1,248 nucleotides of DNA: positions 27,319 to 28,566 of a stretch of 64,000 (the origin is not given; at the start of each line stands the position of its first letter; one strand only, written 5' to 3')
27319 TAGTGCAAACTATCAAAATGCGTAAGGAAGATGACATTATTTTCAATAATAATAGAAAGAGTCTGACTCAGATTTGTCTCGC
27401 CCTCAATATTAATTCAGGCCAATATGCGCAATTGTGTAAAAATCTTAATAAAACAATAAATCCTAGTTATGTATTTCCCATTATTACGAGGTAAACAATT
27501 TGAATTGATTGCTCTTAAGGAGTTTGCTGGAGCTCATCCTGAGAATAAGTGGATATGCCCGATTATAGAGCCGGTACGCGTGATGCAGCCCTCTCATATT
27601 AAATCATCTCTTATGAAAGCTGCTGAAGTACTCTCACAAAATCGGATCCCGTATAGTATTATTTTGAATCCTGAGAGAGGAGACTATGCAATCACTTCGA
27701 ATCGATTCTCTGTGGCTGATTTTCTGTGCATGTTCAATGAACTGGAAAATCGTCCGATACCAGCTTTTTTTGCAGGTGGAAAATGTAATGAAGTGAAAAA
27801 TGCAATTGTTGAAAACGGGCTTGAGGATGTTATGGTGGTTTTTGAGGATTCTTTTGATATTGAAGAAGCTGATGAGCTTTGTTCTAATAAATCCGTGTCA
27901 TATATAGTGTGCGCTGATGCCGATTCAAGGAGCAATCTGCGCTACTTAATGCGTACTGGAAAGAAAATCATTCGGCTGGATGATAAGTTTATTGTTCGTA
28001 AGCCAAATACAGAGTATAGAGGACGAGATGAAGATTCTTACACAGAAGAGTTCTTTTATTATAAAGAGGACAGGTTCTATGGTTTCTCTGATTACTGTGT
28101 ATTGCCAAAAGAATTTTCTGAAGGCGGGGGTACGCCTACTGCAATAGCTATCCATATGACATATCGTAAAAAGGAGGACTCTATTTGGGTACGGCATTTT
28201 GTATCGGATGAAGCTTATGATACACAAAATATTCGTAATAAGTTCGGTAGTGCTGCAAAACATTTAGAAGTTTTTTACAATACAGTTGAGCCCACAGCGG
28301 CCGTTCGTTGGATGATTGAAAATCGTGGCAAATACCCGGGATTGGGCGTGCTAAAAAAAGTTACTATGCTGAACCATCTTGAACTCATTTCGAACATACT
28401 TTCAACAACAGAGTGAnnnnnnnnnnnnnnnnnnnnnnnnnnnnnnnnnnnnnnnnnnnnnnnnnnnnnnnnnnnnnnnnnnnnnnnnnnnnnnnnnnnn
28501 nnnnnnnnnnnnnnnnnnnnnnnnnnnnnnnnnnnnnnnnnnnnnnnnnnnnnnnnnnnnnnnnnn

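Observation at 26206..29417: XRE / PD-(D/E)xK-like / Beta-protein-like / RES-domain four-gene operon: candidate undescribed NAD+-targeting defence system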

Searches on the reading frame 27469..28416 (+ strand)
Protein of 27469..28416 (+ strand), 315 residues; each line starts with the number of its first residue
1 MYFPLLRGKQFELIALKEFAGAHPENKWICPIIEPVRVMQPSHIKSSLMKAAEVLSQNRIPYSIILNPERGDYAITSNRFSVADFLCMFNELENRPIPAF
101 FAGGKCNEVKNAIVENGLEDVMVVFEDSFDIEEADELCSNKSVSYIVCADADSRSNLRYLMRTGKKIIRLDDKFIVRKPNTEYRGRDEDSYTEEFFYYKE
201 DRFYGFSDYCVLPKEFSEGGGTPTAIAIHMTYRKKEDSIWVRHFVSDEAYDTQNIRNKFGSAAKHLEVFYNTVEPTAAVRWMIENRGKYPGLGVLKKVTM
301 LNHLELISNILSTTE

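Call 3: search_protein_families(library=pfam, proteins=[window:27469-28416:+], max_evalue=0.1)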
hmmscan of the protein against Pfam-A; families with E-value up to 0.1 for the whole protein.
window:27469-28416:+ (315 aa): 1 family
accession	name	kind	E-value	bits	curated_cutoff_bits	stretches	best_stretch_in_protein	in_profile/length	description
PF14350.11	Beta_protein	-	0.03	14.3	27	1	2-59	1-62/342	Beta protein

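Call 4: search_protein_families(library=ncbifam, proteins=[window:27469-28416:+], max_evalue=0.1)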
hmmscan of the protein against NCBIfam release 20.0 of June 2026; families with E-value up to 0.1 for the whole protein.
window:27469-28416:+ (315 aa): 1 family
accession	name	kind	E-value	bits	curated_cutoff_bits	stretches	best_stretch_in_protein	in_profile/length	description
NF033831.1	sce7725_fam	subfamily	8.7e-68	229.3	60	1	2-311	1-312/312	sce7725 family protein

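Call 5: search_protein_families(library=padloc, proteins=[window:27469-28416:+], max_evalue=0.1)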
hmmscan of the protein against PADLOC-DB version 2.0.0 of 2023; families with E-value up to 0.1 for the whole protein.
window:27469-28416:+ (315 aa): 0 families

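Call 22: find_homologous_proteins(query=window:27469-28416:+)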
Query window:27469-28416:+ (315 aa): 1034 proteins with E <= 0.001 among 1849 candidates; the best 120 are listed.
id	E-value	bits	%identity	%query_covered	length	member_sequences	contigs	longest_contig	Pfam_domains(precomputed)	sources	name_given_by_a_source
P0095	2.7e-192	656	91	99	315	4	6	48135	-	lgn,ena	-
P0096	1.5e-142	493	68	100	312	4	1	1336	-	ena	-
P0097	4.1e-142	491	68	100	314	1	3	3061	-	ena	-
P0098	4.3e-139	481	68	100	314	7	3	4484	-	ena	-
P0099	2.2e-138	479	67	100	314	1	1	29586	-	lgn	-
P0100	1.1e-134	467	66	100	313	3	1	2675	-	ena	-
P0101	2.6e-134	466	65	100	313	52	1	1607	-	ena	-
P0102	3.2e-134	465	66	100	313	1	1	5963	-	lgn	-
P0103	3.7e-133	462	65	99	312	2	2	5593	-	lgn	-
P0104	6.2e-133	461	64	100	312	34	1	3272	-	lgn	-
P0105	8.2e-133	461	66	99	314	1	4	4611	-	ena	-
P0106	1.1e-132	460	64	100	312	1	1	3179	-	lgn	-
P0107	3.2e-132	459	63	100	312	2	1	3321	-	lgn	-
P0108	4.1e-131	455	64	99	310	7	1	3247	-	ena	-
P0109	1.4e-130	453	64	100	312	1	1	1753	-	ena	-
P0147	2.1e-69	252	43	99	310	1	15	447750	-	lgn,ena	-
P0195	6.9e-65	238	41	99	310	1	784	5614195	-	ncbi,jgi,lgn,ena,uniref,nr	ncbi:sce7725 family protein [Bacteroides fragilis]|jgi:hypothetical protein|uniref:Sce7725 family pr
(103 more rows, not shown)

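Call 24: find_encoding_contigs(protein=P0095, flank=6000, max_places=4)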
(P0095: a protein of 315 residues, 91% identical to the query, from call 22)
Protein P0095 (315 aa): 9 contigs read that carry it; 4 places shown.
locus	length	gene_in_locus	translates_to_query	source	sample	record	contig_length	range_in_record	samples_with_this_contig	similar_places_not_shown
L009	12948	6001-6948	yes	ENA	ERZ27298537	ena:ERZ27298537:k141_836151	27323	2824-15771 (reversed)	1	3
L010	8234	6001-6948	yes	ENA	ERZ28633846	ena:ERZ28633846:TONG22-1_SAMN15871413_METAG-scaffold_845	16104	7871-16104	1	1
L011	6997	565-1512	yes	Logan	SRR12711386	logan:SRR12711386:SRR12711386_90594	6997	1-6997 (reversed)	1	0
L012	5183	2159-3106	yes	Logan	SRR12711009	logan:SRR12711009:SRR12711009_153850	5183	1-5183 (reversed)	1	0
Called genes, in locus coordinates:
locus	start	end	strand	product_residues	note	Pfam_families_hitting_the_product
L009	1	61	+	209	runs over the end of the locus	PF17836:PglD_N, PF00132:Hexapep (faint)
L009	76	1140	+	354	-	PF03102:NeuB, PF08666:SAF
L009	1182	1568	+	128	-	PF05635:23S_rRNA_IVP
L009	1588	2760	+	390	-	PF02350:Epimerase_2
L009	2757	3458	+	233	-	PF02348:CTP_transf_3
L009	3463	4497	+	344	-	PF00571:CBS (faint), PF00483:NTP_transferase, PF12804:NTP_transf_3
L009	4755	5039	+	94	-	-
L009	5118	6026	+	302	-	PF26915:Phage_P4_cII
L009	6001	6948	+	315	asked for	-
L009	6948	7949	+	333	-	PF08808:RES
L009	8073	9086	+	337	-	PF02463:SMC_N, PF13175:AAA_15, PF13476:AAA_23, PF13304:AAA_21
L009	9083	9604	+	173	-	-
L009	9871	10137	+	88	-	-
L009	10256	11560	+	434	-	PF02463:SMC_N, PF11398:DUF2813 (weak), PF13175:AAA_15, PF13476:AAA_23, PF13555:AAA_29 (weak), PF13304:AAA_21, PF13175:AAA_15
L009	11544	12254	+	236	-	-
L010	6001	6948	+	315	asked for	-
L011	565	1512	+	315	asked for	-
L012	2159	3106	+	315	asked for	-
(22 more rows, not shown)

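Call 25: find_encoding_contigs(protein=P0195, flank=6000, max_places=4)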
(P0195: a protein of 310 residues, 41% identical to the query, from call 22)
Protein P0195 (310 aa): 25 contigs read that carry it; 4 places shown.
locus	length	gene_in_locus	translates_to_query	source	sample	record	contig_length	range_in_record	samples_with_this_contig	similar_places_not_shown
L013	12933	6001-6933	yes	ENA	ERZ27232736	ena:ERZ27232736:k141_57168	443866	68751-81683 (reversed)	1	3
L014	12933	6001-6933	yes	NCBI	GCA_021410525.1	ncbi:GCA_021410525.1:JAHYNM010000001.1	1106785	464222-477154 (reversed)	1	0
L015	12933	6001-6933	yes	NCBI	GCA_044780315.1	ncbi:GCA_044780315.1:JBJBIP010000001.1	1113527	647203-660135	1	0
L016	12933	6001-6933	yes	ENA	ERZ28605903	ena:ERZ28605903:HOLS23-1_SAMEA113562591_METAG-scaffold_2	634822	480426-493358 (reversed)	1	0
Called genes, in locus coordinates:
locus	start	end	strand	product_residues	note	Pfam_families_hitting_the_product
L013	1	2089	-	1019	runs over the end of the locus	PF13620:CarboxypepD_reg, PF13715:CarbopepD_reg_2, PF07715:Plug, PF00593:TonB_dep_Rec_b-barrel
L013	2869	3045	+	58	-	-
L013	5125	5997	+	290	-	PF26915:Phage_P4_cII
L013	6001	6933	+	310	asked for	-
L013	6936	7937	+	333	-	PF08808:RES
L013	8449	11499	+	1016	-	PF13620:CarboxypepD_reg, PF13715:CarbopepD_reg_2, PF07715:Plug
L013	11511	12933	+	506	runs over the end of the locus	PF14322:SusD-like_3, PF12771:SusD-like_2, PF07980:SusD_RagB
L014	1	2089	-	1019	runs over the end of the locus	PF13620:CarboxypepD_reg, PF13715:CarbopepD_reg_2, PF07715:Plug, PF00593:TonB_dep_Rec_b-barrel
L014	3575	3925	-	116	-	-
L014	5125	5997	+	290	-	PF26915:Phage_P4_cII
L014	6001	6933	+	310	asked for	-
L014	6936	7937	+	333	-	PF08808:RES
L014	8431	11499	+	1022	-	PF13620:CarboxypepD_reg, PF13715:CarbopepD_reg_2, PF07715:Plug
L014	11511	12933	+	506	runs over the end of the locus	PF14322:SusD-like_3, PF07980:SusD_RagB, PF12771:SusD-like_2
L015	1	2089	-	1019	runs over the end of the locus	PF13620:CarboxypepD_reg, PF13715:CarbopepD_reg_2, PF07715:Plug, PF00593:TonB_dep_Rec_b-barrel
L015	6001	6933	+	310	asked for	-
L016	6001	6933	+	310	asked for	-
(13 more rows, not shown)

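Call 26: find_encoding_contigs(protein=P0147, flank=6000, max_places=3)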
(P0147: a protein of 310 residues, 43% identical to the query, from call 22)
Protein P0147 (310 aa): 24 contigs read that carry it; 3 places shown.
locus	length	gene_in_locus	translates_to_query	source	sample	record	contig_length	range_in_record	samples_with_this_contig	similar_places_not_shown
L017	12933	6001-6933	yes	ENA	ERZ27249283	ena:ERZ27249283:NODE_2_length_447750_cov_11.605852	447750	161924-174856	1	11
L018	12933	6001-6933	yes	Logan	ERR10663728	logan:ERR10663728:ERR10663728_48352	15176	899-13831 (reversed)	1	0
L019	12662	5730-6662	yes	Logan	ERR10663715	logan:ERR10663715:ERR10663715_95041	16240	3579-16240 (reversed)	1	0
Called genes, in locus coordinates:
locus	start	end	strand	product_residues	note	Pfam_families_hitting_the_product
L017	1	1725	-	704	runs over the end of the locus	PF17191:RecG_wedge, PF01336:tRNA_anti-codon (weak), PF00270:DEAD, PF04851:ResIII, PF00271:Helicase_C, PF19833:RecG_dom3_C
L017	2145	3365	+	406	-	PF17293:Arm-DNA-bind_5, PF13102:Phage_int_SAM_5, PF00589:Phage_integrase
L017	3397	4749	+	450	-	PF17293:Arm-DNA-bind_5 (weak), PF13102:Phage_int_SAM_5, PF00589:Phage_integrase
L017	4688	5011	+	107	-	-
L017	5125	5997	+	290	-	PF26915:Phage_P4_cII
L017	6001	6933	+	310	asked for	-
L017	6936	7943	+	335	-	PF08808:RES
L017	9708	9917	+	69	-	PF19514:MobC_2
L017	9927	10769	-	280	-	PF09357:RteC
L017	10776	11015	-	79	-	PF04237:YjbR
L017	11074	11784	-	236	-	PF00072:Response_reg, PF04397:LytTR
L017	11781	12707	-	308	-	PF06580:His_kinase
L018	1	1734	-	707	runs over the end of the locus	PF17191:RecG_wedge, PF01336:tRNA_anti-codon (weak), PF00270:DEAD, PF04851:ResIII, PF00271:Helicase_C, PF19833:RecG_dom3_C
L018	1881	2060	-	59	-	-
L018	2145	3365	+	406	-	PF17293:Arm-DNA-bind_5, PF13102:Phage_int_SAM_5, PF00589:Phage_integrase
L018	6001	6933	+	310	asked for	-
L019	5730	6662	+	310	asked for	-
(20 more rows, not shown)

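Call 32: find_related_loci(query=A1, collection=genome_contigs, flank=5000)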
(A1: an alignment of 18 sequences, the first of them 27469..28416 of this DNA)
Query A1 (315 aa) in genome_contigs; peptide patterns used: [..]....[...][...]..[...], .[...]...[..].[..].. (x = any residue, [..] = any of these).
598 stretches matched a pattern (row limit reached: there are more); 589 encode a relative of the query (tblastn E <= 1e-3); the best 80 are kept; 80 distinct loci.
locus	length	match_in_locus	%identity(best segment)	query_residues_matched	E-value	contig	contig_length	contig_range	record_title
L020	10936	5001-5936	68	1-315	7e-147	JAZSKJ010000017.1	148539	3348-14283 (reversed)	MAG: Bacteroidaceae bacterium isolate T1900044561_TS20190027.MAGScoT_cleanbin_000001 SGB_365_k141_2011751, whole genome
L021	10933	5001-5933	43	1-315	2e-76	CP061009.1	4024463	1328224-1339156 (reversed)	Muribaculaceae bacterium MF13079 chromosome, complete genome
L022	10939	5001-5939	42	1-313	3e-75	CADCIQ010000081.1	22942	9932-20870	MAG: uncultured Bacteroidales bacterium isolate RUG14682 genome assembly, contig: RUG14682_asm_81, whole genome shotgun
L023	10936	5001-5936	42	1-312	1e-73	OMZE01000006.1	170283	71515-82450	uncultured Prevotellaceae bacterium isolate RUG003 genome assembly, contig: scaffold_29, whole genome shotgun sequence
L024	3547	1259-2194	41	1-312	2e-73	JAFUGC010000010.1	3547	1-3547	MAG: Clostridia bacterium isolate RGIG4463 Roe_deer_Omasum-5__c3574, whole genome shotgun sequence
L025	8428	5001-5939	41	1-312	1e-71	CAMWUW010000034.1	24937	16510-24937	MAG TPA_asm: uncultured Bacteroidales bacterium isolate SRR14411304_bin.8_metawrap_v1.3_MAG genome assembly, contig: NOD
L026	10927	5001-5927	41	1-312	1e-71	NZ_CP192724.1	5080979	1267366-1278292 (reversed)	Bacteroides hominis strain Tbg-374 chromosome, complete genome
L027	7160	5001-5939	39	1-311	2e-71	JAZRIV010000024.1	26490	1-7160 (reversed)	MAG: Candidatus Egerieisoma sp. isolate T1900045470_YK20190161.MAGScoT_cleanbin_000010 SGB_7236_k141_2755575, whole geno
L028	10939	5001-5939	39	1-312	1e-70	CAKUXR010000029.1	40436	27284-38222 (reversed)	MAG: uncultured Bacteroidales bacterium isolate REFINED_METABAT215_TOP10_CONTIGS_1500_ASSEMBLY_K77_MERGED__Hadza_MoBio_h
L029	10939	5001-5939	40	1-312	7e-71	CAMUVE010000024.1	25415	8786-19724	MAG TPA_asm: uncultured Prevotella sp. isolate SRR11861928_bin.13_metaWRAP_v1.3_MAG genome assembly, contig: ERZ14209125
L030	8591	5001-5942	43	1-312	2e-70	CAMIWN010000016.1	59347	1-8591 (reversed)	MAG: uncultured Bacteroidales bacterium isolate SRR12081302_bin.27_metaWRAP_v1.3_MAG genome assembly, contig: ERZ1228977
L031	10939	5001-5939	41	1-312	3e-68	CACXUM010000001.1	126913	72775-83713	MAG: uncultured Bacteroidia bacterium isolate RUG11609 genome assembly, contig: RUG11609_asm_1, whole genome shotgun seq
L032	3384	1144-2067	42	1-311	6e-68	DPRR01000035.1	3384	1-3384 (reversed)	MAG TPA_asm: Ignavibacteriales bacterium isolate UBA8501 contig_299394, whole genome shotgun sequence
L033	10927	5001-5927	39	1-312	4e-67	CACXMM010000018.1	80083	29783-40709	MAG: uncultured Prevotellaceae bacterium isolate RUG11392 genome assembly, contig: RUG11392_asm_18, whole genome shotgun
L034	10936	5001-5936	40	1-312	9e-67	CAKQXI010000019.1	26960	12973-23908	MAG: uncultured Prevotella sp. isolate REFINED_METABAT215_TOP10_CONTIGS_1500_ASSEMBLY_K77_MERGED__Nepal_MoBio_Fiber-Hadz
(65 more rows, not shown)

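Call 44: search_solved_structures(query=A1, max_evalue=10, show_alignments=1)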
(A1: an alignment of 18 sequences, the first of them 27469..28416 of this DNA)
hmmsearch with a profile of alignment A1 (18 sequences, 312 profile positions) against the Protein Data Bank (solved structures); distinct sequences matched with E-value up to 10: 6.
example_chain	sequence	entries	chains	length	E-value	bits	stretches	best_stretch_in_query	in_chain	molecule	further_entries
6zbp_FFF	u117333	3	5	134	0.22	14.1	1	171-217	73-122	H11-H4 | Nanobody H11-H4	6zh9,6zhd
6zcz_F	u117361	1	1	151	0.34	13.4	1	171-216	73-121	Nanobody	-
7z1e_FFF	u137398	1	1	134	0.66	12.5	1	171-217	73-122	H11-H4 Q98R H100E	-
7z86_X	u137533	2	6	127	0.75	12.3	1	171-216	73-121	Nanobody H11-H4 Q98R H100E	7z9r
8k9h_B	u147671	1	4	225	1.3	11.5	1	70-157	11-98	Acetoacetate:butyrate/acetate coenzyme A transferase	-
1y7q_A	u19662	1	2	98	1.5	11.3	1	125-173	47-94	Zinc finger protein 174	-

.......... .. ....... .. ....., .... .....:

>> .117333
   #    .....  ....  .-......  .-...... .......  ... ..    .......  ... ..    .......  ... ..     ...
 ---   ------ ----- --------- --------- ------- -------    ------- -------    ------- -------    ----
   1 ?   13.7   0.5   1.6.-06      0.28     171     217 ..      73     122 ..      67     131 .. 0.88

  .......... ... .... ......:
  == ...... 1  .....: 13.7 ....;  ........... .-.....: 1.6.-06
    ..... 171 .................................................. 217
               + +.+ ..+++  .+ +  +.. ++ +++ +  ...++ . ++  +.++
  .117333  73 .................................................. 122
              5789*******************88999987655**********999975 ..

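Call 52: search_dna_similar(query=window:27469-28416:+, collection=plasmids, mode=protein, max_rows=25, rows=spread)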
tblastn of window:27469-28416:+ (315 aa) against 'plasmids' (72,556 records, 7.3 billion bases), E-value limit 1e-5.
Records with a match: 14; places in all: 14; records where one place covers at least 80% of the query: 14.
Best place of each record, by identity: <60% 14.
By first word of the organism name: Shinella 4; Ralstonia 3; Moraxella 2; Rhizobium 2; Enterococcus 1; arsenite-oxidising 1; Pseudorhizobium 1.
By predicted mobility (MOB-suite, as given by PLSDB): mobilizable 5; non-mobilizable 5; conjugative 4.
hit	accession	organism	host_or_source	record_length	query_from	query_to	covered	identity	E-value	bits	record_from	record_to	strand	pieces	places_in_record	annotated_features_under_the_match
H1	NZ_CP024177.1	Moraxella osloensis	Homo sapiens,single cell,skin swab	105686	1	315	100%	31.1%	4e-25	112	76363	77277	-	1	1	sce7725 family protein | sce7726 family protein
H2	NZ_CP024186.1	Moraxella osloensis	single cell,skin swab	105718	1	315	100%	31.1%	4e-25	112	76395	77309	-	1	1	sce7725 family protein | sce7726 family protein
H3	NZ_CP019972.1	Enterococcus faecium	Homo sapiens,rectal swab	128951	1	311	99%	28.6%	1e-23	108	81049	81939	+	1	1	sce7725 family protein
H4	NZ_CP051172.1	Ralstonia pseudosolanacearum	Whole organism,potato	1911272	1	311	99%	27.7%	2e-20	99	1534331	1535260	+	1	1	none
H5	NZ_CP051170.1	Ralstonia pseudosolanacearum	Whole organism,potato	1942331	1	311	99%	27.7%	2e-20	99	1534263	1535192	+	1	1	none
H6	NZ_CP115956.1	Ralstonia pseudosolanacearum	Solanum tuberosum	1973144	1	311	99%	27.5%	4e-20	98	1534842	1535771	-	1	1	none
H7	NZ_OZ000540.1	Shinella sp. WSC3-e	-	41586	1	312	99%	25.8%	3e-16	87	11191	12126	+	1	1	sce7725 family protein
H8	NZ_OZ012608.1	Shinella sp. WSD5-1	-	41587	1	312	99%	25.8%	3e-16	87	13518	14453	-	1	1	sce7725 family protein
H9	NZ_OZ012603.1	Shinella sp. WSD5-1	-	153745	1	312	99%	25.8%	3e-16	87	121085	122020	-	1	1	sce7725 family protein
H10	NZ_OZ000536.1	Shinella sp. WSC3-e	-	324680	1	312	99%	25.8%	3e-16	87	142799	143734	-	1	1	sce7725 family protein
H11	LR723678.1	arsenite-oxidising bacterium NT-25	moist arsenopyrite (FeAsS)-containing ...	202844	1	312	99%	25.3%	1e-16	88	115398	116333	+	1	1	ATP-binding protein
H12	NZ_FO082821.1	Pseudorhizobium banfieldiae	-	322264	1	312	99%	25.3%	1e-16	88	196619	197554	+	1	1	sce7725 family protein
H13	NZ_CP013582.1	Rhizobium phaseoli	Phaseolus vulgaris,Whole ...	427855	1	311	99%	24.2%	1e-16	88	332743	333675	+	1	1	sce7725 family protein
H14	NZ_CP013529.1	Rhizobium phaseoli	Phaseolus vulgaris,Whole ...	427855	1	311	99%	24.2%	1e-16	88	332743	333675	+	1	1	sce7725 family protein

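Call 53: get_annotated_region(hit=H1, flank=4000)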
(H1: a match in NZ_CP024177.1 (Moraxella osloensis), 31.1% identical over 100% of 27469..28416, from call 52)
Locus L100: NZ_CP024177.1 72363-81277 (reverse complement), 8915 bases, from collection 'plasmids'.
description: Moraxella osloensis strain YHS plasmid pYHS1, complete sequence
organism: Moraxella osloensis (NCBI taxid 34062)
taxonomy: Bacteria; Pseudomonadota; Gammaproteobacteria; Moraxellales; Moraxellaceae; Moraxella; Moraxella osloensis
host: -; source: Homo sapiens,single cell,skin swab; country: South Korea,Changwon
typing (MOB-suite, as given by PLSDB): mobilizable; relaxase MOBP,MOBP
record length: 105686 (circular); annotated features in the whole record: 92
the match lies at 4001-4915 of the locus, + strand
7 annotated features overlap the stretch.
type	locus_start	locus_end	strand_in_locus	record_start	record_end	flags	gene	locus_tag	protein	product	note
CDS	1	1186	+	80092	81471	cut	-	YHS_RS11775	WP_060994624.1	solute carrier family 23 protein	GO:0055085 - transmembrane transport [Evidence IEA]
CDS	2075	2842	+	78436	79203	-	-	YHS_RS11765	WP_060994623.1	SDR family NAD(P)-dependent oxidoreductase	-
CDS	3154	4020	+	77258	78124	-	-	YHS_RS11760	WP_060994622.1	sce7726 family protein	-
CDS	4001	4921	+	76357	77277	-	-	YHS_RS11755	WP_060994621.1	sce7725 family protein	-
CDS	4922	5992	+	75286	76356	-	-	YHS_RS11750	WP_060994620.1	RES family NAD+ phosphorylase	-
CDS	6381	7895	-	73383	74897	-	-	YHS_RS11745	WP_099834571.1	DUF389 domain-containing protein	-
CDS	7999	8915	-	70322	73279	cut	-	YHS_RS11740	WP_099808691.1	Tn3 family transposase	-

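Call 54: get_annotated_region(hit=H3, flank=4000)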
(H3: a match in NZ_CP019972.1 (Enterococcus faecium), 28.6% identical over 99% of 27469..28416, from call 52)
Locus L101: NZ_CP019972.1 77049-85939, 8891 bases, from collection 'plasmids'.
description: Enterococcus faecium isolate 2014-VREF-114 plasmid p114-2
organism: Enterococcus faecium (NCBI taxid 1352)
taxonomy: Bacteria; Bacillota; Bacilli; Lactobacillales; Enterococcaceae; Enterococcus; Enterococcus faecium
host: -; source: Homo sapiens,rectal swab; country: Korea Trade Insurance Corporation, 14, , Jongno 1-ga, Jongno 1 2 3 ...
typing (MOB-suite, as given by PLSDB): conjugative; replicon rep_cluster_150; relaxase MOBP; mating-pair formation MPF_T
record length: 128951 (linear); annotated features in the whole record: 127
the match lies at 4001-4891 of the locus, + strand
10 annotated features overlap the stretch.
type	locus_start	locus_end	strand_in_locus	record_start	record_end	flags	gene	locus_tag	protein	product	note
CDS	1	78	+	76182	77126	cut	-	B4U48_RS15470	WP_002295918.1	dihydroorotate oxidase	GO:0006221 - pyrimidine nucleotide biosynthetic process [Evidence IEA]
CDS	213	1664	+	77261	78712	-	-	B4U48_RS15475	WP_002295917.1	amidase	-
CDS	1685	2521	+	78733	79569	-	-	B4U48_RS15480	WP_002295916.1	transporter substrate-binding domain-containing protein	-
CDS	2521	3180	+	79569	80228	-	-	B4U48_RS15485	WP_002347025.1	amino acid ABC transporter permease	GO:0006865 - amino acid transport [Evidence IEA]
CDS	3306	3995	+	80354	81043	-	-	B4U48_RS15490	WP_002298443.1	hypothetical protein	-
CDS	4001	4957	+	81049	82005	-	-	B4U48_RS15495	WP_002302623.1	sce7725 family protein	-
CDS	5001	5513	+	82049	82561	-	-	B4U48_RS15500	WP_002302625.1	GNAT family N-acetyltransferase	-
CDS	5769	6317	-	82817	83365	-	-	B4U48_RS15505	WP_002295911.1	AAA family ATPase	-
CDS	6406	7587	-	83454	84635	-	-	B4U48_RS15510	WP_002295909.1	nucleoside transporter C-terminal domain-containing protein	-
CDS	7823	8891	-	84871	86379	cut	-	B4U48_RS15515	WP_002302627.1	DUF1846 domain-containing protein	-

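Call 55: get_annotated_region(hit=H7, flank=4000)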
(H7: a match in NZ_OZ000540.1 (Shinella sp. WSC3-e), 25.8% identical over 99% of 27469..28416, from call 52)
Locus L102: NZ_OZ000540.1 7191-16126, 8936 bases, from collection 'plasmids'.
description: Shinella sp. WSC3-e isolate ena-SAMPLE-TAB-28-07-2022-10:23:51:176-5823 plasmid pjSHIWSC3, complete sequence
organism: Shinella sp. WSC3-e (NCBI taxid 3113208)
taxonomy: Bacteria; Pseudomonadota; Alphaproteobacteria; Hyphomicrobiales; Rhizobiaceae; Shinella; Shinella sp. WSC3-e
host: -; source: -; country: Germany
typing (MOB-suite, as given by PLSDB): non-mobilizable
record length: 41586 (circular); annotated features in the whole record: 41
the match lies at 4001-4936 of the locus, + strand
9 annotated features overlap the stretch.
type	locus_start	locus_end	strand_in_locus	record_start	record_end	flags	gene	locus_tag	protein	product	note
CDS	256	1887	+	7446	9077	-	-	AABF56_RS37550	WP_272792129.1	hypothetical protein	-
CDS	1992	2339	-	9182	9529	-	-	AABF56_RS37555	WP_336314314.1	DUF6527 family protein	-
CDS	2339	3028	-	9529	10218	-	-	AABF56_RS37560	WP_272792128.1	hypothetical protein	-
CDS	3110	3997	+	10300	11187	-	-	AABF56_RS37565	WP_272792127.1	sce7726 family protein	-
CDS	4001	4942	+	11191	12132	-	-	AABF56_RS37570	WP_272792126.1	sce7725 family protein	-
CDS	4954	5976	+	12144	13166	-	-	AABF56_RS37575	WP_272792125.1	RES family NAD+ phosphorylase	-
CDS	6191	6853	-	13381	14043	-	-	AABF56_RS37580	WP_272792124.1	SMC-Scp complex subunit ScpB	-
CDS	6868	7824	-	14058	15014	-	-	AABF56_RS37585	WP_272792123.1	DUF1403 family protein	-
CDS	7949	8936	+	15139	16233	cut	-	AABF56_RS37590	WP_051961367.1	tyrosine-type recombinase/integrase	GO:0015074 - DNA integration [Evidence IEA]; GO:0006310 - DNA recombination [Evidence IEA]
